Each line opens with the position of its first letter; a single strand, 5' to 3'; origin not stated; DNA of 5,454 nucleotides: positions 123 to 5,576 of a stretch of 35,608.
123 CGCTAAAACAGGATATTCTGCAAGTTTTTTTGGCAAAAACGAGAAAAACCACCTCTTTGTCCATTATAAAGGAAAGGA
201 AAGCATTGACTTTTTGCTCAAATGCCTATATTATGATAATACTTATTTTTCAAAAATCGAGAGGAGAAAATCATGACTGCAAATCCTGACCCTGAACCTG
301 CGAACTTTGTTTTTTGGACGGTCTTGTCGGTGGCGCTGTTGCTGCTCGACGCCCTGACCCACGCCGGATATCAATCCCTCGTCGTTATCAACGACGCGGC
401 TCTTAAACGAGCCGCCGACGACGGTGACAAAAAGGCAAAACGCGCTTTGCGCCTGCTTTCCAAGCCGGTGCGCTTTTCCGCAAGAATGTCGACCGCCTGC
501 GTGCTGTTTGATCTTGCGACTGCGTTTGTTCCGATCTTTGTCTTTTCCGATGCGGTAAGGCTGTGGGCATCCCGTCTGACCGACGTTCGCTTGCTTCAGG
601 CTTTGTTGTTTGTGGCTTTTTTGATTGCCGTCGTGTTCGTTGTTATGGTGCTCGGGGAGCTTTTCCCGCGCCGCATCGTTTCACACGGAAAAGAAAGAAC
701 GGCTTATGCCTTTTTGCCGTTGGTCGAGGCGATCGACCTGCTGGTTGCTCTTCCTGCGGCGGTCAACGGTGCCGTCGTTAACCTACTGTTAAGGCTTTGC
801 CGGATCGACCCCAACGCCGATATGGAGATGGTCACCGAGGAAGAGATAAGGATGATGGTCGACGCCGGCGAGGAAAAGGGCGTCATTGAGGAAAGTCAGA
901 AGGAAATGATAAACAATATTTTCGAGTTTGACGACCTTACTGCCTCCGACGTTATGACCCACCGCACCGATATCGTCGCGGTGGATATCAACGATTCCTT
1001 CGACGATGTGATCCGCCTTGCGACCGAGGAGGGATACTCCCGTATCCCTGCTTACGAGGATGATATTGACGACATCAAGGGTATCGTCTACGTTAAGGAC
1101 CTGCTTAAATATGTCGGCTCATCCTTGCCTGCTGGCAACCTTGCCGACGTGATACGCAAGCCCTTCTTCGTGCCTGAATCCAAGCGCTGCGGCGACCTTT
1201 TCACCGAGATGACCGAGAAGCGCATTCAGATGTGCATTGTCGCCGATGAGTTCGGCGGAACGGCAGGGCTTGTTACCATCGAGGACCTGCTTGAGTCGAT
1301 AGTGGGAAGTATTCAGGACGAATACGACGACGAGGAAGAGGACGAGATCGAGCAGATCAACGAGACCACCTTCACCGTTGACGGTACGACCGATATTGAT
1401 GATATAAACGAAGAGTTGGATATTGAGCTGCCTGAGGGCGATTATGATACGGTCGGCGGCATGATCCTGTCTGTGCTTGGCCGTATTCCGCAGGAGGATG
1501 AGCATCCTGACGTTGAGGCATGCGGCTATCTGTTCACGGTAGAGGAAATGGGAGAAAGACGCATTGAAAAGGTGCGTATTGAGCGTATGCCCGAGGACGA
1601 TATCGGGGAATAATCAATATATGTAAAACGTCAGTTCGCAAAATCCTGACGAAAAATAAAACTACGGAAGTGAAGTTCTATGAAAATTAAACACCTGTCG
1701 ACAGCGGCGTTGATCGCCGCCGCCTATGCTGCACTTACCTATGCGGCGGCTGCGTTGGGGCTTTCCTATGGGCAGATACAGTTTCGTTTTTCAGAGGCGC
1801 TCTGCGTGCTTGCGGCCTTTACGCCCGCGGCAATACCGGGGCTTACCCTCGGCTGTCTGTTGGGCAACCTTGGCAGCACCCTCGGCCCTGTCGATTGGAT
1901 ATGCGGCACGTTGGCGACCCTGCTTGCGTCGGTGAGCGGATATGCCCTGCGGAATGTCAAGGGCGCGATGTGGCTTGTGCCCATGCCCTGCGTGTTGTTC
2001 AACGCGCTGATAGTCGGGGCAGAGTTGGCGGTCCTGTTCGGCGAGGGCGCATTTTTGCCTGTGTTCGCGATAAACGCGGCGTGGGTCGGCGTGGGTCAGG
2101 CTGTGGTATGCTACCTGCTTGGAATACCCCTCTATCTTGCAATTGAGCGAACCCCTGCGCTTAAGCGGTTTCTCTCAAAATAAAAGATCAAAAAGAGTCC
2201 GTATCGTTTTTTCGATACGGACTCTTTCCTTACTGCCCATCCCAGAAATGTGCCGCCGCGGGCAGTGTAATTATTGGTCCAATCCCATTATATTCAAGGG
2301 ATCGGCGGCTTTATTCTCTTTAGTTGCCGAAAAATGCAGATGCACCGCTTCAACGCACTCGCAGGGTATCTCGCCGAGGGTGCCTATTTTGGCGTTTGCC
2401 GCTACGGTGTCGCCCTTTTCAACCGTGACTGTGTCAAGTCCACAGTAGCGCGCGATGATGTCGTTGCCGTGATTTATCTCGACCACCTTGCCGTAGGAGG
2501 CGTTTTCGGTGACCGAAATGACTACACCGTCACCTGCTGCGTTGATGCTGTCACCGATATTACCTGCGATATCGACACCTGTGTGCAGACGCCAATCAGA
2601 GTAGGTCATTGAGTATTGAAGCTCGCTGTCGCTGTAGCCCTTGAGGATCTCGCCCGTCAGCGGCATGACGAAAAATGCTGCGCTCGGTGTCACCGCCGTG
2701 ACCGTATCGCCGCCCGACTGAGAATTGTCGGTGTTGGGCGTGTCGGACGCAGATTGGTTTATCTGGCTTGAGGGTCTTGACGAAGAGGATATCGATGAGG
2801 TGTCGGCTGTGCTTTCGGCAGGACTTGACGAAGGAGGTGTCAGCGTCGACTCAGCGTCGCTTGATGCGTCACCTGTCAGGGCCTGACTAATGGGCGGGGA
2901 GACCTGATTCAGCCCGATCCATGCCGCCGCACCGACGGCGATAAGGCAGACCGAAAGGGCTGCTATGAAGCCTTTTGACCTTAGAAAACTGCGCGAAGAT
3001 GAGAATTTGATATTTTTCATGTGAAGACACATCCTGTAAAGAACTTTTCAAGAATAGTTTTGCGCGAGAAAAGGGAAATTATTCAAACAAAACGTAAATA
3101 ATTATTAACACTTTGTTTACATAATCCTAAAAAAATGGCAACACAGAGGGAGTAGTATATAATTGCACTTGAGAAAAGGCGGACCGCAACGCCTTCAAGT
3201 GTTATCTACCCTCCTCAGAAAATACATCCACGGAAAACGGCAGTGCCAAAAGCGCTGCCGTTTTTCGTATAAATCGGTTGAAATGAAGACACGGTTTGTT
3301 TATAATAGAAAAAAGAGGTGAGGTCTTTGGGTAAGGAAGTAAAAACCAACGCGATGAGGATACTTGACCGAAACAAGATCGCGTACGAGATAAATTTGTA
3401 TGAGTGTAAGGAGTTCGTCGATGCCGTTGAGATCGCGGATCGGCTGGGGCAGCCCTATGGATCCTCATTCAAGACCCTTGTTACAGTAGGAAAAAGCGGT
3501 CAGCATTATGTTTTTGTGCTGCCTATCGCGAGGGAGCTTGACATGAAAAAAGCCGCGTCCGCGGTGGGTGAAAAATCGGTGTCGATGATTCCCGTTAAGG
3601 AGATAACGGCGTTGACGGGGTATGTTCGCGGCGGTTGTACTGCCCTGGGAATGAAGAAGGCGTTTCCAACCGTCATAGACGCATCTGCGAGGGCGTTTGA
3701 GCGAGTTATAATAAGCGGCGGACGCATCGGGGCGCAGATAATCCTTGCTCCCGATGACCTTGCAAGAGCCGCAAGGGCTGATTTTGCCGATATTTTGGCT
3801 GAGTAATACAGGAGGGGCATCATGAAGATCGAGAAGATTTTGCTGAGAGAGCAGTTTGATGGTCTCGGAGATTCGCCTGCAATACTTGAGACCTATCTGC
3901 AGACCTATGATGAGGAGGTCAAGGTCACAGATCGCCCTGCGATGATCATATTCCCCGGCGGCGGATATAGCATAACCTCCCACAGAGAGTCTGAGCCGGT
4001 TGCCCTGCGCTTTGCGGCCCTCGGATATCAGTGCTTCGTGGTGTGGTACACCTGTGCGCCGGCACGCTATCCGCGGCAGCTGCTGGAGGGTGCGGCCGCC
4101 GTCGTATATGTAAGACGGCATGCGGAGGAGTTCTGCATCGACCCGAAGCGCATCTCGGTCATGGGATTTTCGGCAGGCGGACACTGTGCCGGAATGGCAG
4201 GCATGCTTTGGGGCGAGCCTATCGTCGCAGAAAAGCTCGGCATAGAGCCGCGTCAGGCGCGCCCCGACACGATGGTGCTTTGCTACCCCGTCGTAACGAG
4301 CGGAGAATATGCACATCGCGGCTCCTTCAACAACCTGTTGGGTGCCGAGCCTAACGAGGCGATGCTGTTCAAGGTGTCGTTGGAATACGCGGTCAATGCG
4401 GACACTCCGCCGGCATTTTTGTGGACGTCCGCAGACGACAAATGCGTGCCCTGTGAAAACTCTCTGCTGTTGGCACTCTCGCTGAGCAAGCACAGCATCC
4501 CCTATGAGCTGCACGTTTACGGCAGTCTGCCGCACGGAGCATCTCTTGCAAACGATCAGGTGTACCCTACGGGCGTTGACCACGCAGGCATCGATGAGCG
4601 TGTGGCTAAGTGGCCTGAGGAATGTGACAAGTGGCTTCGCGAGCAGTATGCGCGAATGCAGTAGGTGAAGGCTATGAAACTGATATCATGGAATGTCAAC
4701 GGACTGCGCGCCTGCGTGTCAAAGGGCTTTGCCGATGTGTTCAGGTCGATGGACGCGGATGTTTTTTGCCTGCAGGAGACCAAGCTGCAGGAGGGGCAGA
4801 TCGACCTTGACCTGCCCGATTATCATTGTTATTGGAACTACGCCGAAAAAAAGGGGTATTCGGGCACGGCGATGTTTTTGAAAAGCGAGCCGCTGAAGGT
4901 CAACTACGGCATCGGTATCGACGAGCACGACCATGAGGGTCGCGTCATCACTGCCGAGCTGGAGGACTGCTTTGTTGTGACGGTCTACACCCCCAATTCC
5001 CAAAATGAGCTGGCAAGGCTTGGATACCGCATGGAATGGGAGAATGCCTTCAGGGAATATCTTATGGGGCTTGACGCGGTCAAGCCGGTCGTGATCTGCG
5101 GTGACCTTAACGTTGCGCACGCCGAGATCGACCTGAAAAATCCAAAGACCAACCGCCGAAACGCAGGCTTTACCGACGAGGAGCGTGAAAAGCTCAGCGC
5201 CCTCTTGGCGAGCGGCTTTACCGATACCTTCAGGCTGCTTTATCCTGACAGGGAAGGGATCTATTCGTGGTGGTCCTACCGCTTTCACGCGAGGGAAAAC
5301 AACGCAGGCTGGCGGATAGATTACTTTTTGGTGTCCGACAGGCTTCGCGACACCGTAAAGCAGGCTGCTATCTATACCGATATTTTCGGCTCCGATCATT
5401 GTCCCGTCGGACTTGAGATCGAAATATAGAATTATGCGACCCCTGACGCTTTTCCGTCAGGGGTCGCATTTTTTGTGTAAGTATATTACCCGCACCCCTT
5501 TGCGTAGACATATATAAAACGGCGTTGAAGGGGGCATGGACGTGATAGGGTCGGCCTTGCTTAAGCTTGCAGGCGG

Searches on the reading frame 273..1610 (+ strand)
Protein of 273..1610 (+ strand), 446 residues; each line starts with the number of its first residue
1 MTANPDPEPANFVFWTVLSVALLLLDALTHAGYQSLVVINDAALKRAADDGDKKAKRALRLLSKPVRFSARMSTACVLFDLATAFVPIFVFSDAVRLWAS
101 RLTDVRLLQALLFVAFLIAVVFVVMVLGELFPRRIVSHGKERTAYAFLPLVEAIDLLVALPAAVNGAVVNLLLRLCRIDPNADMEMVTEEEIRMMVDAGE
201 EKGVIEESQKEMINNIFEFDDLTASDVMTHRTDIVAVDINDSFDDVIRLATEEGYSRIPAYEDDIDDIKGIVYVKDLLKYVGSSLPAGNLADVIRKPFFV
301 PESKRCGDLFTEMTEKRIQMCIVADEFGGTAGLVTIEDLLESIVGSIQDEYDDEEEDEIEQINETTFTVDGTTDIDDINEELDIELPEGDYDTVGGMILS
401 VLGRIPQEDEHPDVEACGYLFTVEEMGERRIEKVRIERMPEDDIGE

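Call 76: search_protein_families(library=pfam, proteins=[window:273-1610:+], max_evalue=0.00001)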
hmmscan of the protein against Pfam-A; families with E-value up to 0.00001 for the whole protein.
window:273-1610:+ (446 aa): 3 families
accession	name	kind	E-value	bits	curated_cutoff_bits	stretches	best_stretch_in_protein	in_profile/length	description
PF03471.22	CorC_HlyC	-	3.1e-26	91.6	27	1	361-438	2-79/81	Transporter associated domain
PF01595.25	CNNM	-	4.1e-23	82.4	28.4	1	18-208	2-180/181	Cyclin M transmembrane N-terminal domain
PF00571.33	CBS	-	2e-15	57.3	24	1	225-281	2-55/57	CBS domain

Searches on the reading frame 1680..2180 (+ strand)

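Call 76: search_protein_families(library=pfam, proteins=[window:1680-2180:+], max_evalue=0.00001)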
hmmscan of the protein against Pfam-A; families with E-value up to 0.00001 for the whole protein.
window:1680-2180:+ (167 aa): 1 family
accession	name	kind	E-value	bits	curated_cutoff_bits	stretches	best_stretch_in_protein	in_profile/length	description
PF06177.16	QueT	-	1.3e-43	149.1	33.7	1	8-156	3-140/141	QueT transporter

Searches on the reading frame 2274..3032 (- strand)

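Call 76: search_protein_families(library=pfam, proteins=[window:2274-3032:-], max_evalue=0.00001)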
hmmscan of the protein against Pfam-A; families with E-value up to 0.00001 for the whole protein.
window:2274-3032:- (253 aa): 1 family
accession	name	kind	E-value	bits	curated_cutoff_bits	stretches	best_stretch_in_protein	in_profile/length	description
PF01551.29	Peptidase_M23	-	7.7e-23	80.9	28.7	1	149-245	2-96/96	Peptidase family M23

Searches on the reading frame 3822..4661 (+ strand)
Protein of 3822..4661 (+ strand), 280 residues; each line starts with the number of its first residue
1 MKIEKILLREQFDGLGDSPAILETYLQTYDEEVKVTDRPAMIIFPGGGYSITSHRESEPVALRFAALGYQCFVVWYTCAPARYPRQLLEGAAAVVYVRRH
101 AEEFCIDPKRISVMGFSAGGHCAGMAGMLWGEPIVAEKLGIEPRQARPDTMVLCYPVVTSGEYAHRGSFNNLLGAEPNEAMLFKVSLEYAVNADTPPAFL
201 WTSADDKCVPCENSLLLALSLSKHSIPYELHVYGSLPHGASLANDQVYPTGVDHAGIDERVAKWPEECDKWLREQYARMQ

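Call 76: search_protein_families(library=pfam, proteins=[window:3822-4661:+], max_evalue=0.00001)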
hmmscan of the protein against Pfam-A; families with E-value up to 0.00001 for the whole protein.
window:3822-4661:+ (280 aa): 3 families
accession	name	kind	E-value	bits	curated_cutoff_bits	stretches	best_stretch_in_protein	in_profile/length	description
PF20434.5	BD-FAE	-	1.8e-20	73.9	26.8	1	29-219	4-213/215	BD-FAE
PF07859.19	Abhydrolase_3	-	2.5e-13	50.7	25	1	42-196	2-152/210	alpha/beta hydrolase fold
PF00326.27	Peptidase_S9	-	2.5e-08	34.1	22.6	0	189-247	137-196/213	Prolyl oligopeptidase family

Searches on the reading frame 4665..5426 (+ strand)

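Call 76: search_protein_families(library=pfam, proteins=[window:4665-5426:+], max_evalue=0.00001)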
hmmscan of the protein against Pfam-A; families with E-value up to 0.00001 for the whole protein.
window:4665-5426:+ (254 aa): 1 family
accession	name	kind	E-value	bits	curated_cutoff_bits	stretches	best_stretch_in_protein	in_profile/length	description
PF03372.29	Exo_endo_phos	-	6.5e-35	121.2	24.5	1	7-245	1-225/225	Endonuclease/Exonuclease/phosphatase family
